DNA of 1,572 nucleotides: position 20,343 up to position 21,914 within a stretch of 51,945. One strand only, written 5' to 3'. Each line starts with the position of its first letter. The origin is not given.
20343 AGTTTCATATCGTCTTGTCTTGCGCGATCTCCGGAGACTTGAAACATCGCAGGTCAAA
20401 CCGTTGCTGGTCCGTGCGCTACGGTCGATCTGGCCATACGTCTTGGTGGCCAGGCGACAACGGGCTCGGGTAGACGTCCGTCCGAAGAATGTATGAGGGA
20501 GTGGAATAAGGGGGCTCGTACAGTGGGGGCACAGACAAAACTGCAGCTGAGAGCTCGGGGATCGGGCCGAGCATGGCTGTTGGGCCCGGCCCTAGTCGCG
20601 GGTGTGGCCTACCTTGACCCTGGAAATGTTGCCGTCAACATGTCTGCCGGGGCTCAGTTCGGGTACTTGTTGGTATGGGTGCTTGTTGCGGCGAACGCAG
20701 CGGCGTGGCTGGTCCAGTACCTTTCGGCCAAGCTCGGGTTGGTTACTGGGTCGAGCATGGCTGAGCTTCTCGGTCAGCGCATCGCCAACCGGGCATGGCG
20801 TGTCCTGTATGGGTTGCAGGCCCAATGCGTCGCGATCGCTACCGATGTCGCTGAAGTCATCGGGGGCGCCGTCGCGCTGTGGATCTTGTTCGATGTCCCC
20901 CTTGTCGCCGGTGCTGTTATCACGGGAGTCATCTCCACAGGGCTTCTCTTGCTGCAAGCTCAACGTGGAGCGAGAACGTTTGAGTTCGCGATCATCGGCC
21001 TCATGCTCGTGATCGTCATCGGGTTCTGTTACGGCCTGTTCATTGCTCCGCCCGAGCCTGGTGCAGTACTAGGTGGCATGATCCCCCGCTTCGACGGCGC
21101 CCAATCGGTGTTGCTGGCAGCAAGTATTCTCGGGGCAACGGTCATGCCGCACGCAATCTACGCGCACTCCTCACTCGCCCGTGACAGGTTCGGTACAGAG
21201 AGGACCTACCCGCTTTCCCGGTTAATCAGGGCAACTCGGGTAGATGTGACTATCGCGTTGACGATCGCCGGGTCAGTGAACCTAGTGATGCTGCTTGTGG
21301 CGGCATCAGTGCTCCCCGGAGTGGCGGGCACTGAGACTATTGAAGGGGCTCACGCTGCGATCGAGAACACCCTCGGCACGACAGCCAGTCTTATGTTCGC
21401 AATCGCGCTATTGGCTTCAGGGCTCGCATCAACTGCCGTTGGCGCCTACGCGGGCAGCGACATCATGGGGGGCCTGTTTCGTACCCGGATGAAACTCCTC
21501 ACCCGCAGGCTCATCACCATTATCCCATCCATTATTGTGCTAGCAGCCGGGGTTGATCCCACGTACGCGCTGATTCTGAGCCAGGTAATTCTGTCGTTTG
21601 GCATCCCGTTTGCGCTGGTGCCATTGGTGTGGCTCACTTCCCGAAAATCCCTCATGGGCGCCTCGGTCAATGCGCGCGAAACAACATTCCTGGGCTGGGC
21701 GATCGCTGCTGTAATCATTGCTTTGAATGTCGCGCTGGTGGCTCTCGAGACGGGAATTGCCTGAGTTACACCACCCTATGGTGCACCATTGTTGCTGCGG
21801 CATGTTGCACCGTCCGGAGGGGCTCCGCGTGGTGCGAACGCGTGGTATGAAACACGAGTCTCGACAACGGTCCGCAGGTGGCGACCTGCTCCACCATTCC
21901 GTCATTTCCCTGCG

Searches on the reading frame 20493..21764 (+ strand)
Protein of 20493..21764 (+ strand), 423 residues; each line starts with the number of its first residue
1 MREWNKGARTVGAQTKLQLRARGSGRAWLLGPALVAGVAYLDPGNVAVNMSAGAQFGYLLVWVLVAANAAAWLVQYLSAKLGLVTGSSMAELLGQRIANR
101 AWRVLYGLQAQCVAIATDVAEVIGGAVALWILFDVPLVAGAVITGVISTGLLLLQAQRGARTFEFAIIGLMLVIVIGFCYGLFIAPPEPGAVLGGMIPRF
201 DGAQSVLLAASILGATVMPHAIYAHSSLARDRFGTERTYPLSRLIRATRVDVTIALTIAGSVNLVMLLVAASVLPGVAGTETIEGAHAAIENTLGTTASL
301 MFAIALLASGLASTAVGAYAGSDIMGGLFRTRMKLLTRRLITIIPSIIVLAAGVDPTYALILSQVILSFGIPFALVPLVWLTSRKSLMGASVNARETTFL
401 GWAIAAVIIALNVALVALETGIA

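Call 37: search_protein_families(library=pfam, proteins=[window:20493-21764:+], max_evalue=0.00001)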
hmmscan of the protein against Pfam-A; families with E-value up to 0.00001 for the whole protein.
window:20493-21764:+ (423 aa): 1 family
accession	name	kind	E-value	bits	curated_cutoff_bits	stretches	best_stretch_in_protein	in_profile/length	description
PF01566.24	Nramp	-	1.2e-100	337.5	29.8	1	47-394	2-356/357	Natural resistance-associated macrophage protein-like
